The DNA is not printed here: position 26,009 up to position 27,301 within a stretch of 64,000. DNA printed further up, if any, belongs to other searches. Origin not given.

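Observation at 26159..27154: Nudix hydrolase fused to a low-molecular-weight PTP/ArsC-like phosphatase domain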

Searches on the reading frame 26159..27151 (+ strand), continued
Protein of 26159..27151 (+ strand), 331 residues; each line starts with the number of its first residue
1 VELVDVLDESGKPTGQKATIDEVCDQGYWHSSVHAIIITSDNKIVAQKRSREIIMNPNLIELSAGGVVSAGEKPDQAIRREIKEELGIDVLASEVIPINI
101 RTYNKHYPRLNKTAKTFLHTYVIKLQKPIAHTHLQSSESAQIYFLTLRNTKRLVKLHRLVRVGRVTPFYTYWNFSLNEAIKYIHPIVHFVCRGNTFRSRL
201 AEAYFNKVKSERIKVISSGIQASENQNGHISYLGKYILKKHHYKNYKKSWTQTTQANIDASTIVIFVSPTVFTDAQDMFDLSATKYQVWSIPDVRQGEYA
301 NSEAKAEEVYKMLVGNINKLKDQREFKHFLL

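Call 14: find_encoding_contigs(protein=P0015, flank=5000, max_places=2)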
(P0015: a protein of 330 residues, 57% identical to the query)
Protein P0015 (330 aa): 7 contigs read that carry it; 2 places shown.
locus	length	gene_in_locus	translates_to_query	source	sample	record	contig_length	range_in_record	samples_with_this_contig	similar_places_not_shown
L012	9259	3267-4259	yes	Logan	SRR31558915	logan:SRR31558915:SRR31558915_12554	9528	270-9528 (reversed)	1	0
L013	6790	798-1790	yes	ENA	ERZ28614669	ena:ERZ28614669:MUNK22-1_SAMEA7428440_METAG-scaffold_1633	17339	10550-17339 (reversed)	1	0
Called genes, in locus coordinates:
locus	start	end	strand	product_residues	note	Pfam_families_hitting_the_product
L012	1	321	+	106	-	?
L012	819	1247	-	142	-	-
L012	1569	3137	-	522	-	PF12708:Pect-lyase_RHGA_epim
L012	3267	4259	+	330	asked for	PF00293:NUDIX, PF01451:LMWPc (weak)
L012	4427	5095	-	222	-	-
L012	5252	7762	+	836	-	PF00690:Cation_ATPase_N, PF00122:E1-E2_ATPase, PF00702:Hydrolase, PF13246:Cation_ATPase, PF08282:Hydrolase_3 (weak), PF00689:Cation_ATPase_C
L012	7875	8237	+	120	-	-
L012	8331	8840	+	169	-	PF27226:AF_1845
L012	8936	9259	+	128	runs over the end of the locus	-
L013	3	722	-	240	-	?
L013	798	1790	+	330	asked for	PF00293:NUDIX, PF01451:LMWPc (weak)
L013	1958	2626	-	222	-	-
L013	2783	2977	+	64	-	PF00690:Cation_ATPase_N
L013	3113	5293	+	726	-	PF00122:E1-E2_ATPase, PF00702:Hydrolase, PF13246:Cation_ATPase, PF08282:Hydrolase_3 (weak), PF00689:Cation_ATPase_C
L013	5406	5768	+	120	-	-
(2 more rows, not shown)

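Call 24: search_protein_representatives(alignment_id=A2)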
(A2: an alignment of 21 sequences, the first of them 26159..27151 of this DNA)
Query: 21 sequences, 330 profile positions. Proteins with E-value up to 0.001 (for the whole library): 6779; up to 1e-10: 1462; up to 1e-30: 66. The best 150 are listed.
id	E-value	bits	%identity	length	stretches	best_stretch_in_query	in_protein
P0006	1.0e-169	580.4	-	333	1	1-329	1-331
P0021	2.2e-139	480.7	-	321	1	3-322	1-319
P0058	2.6e-87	309.6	-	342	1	2-321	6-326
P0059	1.4e-71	257.9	-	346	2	4-181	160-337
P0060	5.0e-64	233.1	-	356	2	4-184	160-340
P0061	8.0e-62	225.8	-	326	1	2-323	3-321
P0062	2.6e-61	224.1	-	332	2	3-177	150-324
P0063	3.6e-60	220.4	-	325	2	4-177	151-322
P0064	3.7e-60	220.3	-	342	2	3-182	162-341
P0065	4.2e-60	220.2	-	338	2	3-183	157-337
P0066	6.8e-60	219.5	-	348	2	3-180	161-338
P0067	6.5e-58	213.0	-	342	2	3-175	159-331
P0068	6.9e-57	209.6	-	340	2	6-183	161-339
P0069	2.3e-56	207.9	-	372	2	185-321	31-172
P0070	5.5e-56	206.6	-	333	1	1-320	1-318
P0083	5.6e-48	180.3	-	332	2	185-320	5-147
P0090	4.5e-44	167.5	-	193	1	1-176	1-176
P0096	1.1e-39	153.0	-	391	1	4-175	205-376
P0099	6.9e-39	150.4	-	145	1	184-321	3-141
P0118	7.1e-32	127.4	-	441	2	2-150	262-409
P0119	1.1e-31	126.8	-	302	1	3-177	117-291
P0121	8.4e-31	123.9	-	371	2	2-155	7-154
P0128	9.9e-30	120.3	-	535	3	23-123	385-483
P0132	1.1e-28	116.9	-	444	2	2-157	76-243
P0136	4.0e-28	115.1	-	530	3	2-125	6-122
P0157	2.2e-26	109.4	-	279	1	186-324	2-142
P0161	3.7e-26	108.6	-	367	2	3-149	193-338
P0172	2.9e-25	105.7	-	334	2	182-320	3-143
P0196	4.6e-24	101.7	-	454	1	1-154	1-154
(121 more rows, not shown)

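Call 26: predict_structure(alignment_id=A2)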
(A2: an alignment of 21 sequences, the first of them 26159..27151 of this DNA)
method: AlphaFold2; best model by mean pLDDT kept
length: 331 residues; sequences in the alignment: 21
mean_pLDDT: 87.5   pTM: 0.81
mean pLDDT of the five models: 87.5, 86.6, 85.9, 85.8, 83.0
residues with pLDDT >= 90: 186; 70-90: 120; 50-70: 25; < 50: 0
segments of 3 or more residues with pLDDT < 50: none
pLDDT, mean of each block of 10 residues (from residue 1): 91 94 94 94 94 86 93 95 94 91 85 92 91 89 94 89 80 85 91 79 85 87 65 85 82 93 92 94 90 65 84 91 73 56
secondary structure, 60 per line:
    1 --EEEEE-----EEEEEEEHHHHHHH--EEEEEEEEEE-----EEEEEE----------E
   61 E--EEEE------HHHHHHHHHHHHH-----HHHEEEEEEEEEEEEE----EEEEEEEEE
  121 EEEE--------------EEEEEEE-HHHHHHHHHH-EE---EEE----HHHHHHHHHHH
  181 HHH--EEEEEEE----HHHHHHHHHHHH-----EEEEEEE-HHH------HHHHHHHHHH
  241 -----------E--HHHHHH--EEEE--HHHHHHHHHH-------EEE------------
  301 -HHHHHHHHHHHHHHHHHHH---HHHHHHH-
elements in order: E3-7 E13-19 H20-26 E29-38 E44-49 E64-67 H74-86 E95-107 E112-124 E139-145 H147-156 E163-165 H170-183 E186-192 H197-208 E214-220 H231-240 H255-260 E263-266 H269-278 E286-288 H302-320 H324-330

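Call 29: find_related_loci(query=A1, collection=genome_contigs, flank=6000)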
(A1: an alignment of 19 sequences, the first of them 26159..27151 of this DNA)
Query A1 (331 aa) in genome_contigs; peptide patterns used: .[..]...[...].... (x = any residue, [..] = any of these).
600 stretches matched a pattern (row limit reached: there are more); 158 encode a relative of the query (tblastn E <= 1e-3); the best 80 are kept; 80 distinct loci.
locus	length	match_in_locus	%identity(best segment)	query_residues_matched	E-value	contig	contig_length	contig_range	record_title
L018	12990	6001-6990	86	2-331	0e+0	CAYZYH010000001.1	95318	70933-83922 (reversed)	MAG TPA_asm: uncultured Candidatus Saccharibacteria bacterium isolate SRP342105_co1_503 genome assembly, contig: NODE_26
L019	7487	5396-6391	61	1-330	2e-139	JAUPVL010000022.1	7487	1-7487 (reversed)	MAG: Patescibacteria group bacterium isolate erpe_2018_sw_30hr_WHONDRS-SW48-000095_B_bin.41 scaffold_409802, whole genom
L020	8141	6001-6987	57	1-330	7e-127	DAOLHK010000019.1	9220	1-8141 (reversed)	MAG TPA_asm: Candidatus Saccharibacteria bacterium isolate AMR_MDS_0256 NODE_432_length_9220_cov_9.417021, whole genome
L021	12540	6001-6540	32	1-181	9e-27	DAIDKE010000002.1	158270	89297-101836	MAG TPA_asm: Candidatus Saccharibacteria bacterium isolate clean400 NODE_2_length_158270_cov_14.234290, whole genome sho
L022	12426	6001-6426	39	2-145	1e-19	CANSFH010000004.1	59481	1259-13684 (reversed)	MAG TPA_asm: uncultured Mycoplasma sp. isolate SRR15730527_bin.41_metawrap_v1.3_MAG genome assembly, contig: NODE.785_le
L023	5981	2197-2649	31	1-159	2e-17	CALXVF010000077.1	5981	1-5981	MAG: uncultured Clostridia bacterium isolate BRZ_ES__bin90 genome assembly, contig: BRZ_ES__NODE_15002_length_5981_cov_4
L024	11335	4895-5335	32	1-155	3e-17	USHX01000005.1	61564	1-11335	uncultured Clostridium sp. isolate UMGS1734 genome assembly, contig: NODE_306_length_61564_cov_16.013949, whole genome s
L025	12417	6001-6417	34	1-147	2e-17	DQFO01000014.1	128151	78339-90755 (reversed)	MAG TPA_asm: Clostridiales bacterium isolate UBA10678 contig_1883, whole genome shotgun sequence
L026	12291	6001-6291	45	2-98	4e-17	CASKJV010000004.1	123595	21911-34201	MAG: uncultured Clostridia bacterium isolate 2B-dyr24-06_101207.3_1677751166 genome assembly, contig: NODE_21_length_123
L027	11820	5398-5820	32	1-149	3e-17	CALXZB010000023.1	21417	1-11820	MAG: uncultured Clostridia bacterium isolate BRZ_S__bin86 genome assembly, contig: BRZ_S__NODE_4924_length_21417_cov_7.5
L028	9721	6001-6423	31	1-149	6e-17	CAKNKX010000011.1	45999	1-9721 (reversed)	MAG TPA_asm: uncultured Clostridium sp. isolate ERR3414584_bin.74_metaWRAP_v1.1_MAG genome assembly, contig: NODE_1692_l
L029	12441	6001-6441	31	1-155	1e-16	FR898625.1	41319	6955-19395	Clostridium sp. CAG:440 genomic scaffold, scf29, whole genome shotgun sequence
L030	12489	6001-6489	29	1-168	1e-16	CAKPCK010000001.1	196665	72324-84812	MAG: uncultured Clostridia bacterium isolate REFINED_METABAT215_TOP10_CONTIGS_1500_ASSEMBLY_K77_MERGED__Hadza_MoBio_hadz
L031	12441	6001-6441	30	1-155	1e-16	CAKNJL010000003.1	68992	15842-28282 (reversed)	MAG TPA_asm: uncultured Clostridium sp. isolate ERR3414573_bin.67_metaWRAP_v1.1_MAG genome assembly, contig: NODE_637_le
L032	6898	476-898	30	1-149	2e-16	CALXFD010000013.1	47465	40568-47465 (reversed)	MAG: uncultured Clostridia bacterium isolate BRZ_HT__bin69 genome assembly, contig: BRZ_HT__NODE_1214_length_47465_cov_1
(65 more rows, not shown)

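Call 30: list_cluster_members(proteins=[P0058, P0061, P0070, P0059, P0060, P0062, P0063, P0065, P0069, P0083])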
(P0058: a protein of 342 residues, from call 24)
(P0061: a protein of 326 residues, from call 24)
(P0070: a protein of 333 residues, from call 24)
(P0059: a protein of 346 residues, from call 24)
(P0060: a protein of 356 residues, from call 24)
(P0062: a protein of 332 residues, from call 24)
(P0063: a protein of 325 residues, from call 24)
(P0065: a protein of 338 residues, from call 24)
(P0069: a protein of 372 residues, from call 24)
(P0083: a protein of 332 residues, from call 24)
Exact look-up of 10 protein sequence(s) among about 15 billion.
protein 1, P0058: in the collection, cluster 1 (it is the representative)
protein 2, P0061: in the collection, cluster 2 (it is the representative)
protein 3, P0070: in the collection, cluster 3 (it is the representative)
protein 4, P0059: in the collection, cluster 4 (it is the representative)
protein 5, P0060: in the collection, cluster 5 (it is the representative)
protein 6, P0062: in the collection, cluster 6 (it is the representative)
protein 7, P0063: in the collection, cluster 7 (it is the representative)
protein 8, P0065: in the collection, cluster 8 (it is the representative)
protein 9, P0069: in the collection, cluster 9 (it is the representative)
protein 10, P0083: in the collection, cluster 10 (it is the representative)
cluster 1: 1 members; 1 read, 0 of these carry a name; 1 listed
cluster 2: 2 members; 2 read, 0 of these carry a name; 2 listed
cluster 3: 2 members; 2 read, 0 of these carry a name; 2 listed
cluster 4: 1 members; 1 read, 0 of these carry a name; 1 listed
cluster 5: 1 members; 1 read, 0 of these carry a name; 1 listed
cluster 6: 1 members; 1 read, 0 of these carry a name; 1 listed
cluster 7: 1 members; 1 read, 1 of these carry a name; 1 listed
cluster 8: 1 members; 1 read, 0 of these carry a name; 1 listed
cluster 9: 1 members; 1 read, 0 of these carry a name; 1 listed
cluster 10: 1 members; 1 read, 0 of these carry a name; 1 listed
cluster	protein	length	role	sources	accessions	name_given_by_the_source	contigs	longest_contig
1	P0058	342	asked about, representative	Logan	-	-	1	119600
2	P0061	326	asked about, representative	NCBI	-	-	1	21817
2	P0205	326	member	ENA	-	-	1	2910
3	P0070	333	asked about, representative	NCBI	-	-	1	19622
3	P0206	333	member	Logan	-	-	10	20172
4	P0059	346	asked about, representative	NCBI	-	-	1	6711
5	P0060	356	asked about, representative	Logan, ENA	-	-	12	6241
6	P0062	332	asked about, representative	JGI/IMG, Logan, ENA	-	-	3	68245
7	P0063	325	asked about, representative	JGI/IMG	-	isopentenyl-diphosphate delta-isomerase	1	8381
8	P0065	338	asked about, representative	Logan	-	-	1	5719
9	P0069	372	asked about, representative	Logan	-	-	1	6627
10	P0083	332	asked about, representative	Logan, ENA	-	-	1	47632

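Call 31: fold_search(model_id=the predicted structure, library=pdb)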
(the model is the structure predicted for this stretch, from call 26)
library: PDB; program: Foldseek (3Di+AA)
matches with E <= 10: 1159; with E <= 0.001: 300
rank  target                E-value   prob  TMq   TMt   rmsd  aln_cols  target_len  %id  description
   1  2fkb_C                9.3e-14  1.00  0.38  0.70   3.7       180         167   22  Crystal structure of a putative enzyme (possible Nudix hydrolase) from Escherichia Coli K12 (released 2006-02-21)
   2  2fkb_A                8.7e-13  1.00  0.39  0.74   3.5       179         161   21  Crystal structure of a putative enzyme (possible Nudix hydrolase) from Escherichia Coli K12 (released 2006-02-21)
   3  2i6k_B                1.3e-10  1.00  0.43  0.63   3.9       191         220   16  Crystal structure of human type I IPP isomerase complexed with a substrate analog (released 2007-06-05)
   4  2dho                  1.6e-10  1.00  0.43  0.64   3.7       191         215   16  Crystal structure of human IPP isomerase I in space group P212121 (released 2007-06-05)
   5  2i6k_A                1.9e-10  1.00  0.43  0.60   4.7       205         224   17  Crystal structure of human type I IPP isomerase complexed with a substrate analog (released 2007-06-05)
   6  2pny                  4.4e-10  1.00  0.40  0.55   4.6       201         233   16  Structure of Human Isopentenyl-diphosphate Delta-isomerase 2 (released 2007-05-29)
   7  2ick                  7.1e-10  1.00  0.43  0.62   3.9       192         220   15  Human isopentenyl diphophate isomerase complexed with substrate analog (released 2007-03-20)
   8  2icj                  9.0e-10  1.00  0.43  0.62   3.8       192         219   17  The crystal structure of human isopentenyl diphophate isomerase (released 2007-03-20)
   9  1i9a_A                4.1e-09  1.00  0.42  0.72   4.0       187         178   13  STRUCTURAL STUDIES OF CHOLESTEROL BIOSYNTHESIS: MEVALONATE 5-DIPHOSPHATE DECARBOXYLASE AND ISOPENTENYL DIPHOSPHATE ISO (released 2001-03-28)
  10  2o5f_B                6.2e-09  1.00  0.35  0.65   5.7       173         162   19  Crystal Structure of DR0079 from Deinococcus radiodurans at 1.9 Angstrom Resolution (released 2007-12-18)
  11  1nfs_B                7.5e-09  1.00  0.39  0.67   3.1       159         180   15  STRUCTURE AND MECHANISM OF ACTION OF ISOPENTENYLPYROPHOSPHATE-DIMETHYLALLYLPYROPHOSPHATE ISOMERASE: COMPLEX WITH NIPP (released 2003-06-24)
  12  1hx3_B                9.5e-09  1.00  0.38  0.66   3.3       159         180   15  CRYSTAL STRUCTURE OF E.COLI ISOPENTENYL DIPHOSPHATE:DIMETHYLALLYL DIPHOSPHATE ISOMERASE (released 2001-07-11)
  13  1nfs_A                1.5e-08  1.00  0.41  0.72   4.1       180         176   14  STRUCTURE AND MECHANISM OF ACTION OF ISOPENTENYLPYROPHOSPHATE-DIMETHYLALLYLPYROPHOSPHATE ISOMERASE: COMPLEX WITH NIPP (released 2003-06-24)
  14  3r03_A                2.2e-08  1.00  0.34  0.78   2.9       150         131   19  The crystal structure of NUDIX hydrolase from Rhodospirillum rubrum (released 2011-05-11)
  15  3grn_A                3.6e-08  1.00  0.34  0.73   3.5       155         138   18  CRYSTAL STRUCTURE OF MUTT PROTEIN FROM Methanosarcina mazei Go1 (released 2009-04-07)
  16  3r03_B                3.8e-08  1.00  0.32  0.75   2.9       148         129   20  The crystal structure of NUDIX hydrolase from Rhodospirillum rubrum (released 2011-05-11)
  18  1hx3_A                4.9e-08  1.00  0.43  0.75   4.0       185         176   14  CRYSTAL STRUCTURE OF E.COLI ISOPENTENYL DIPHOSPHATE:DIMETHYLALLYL DIPHOSPHATE ISOMERASE (released 2001-07-11)
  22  2o5f_A                7.0e-08  1.00  0.33  0.64   5.6       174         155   18  Crystal Structure of DR0079 from Deinococcus radiodurans at 1.9 Angstrom Resolution (released 2007-12-18)
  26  1jl3_A                2.2e-07  1.00  0.35  0.80   2.9       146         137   17  Crystal Structure of B. subtilis ArsC (released 2001-10-24)
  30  1jf8                  6.2e-07  1.00  0.32  0.76   3.0       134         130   16  X-ray structure of reduced C10S, C15A arsenate reductase from pI258 (released 2001-10-03)
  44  1jl3_D                1.3e-06  1.00  0.32  0.80   3.2       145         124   16  Crystal Structure of B. subtilis ArsC (released 2001-10-24)
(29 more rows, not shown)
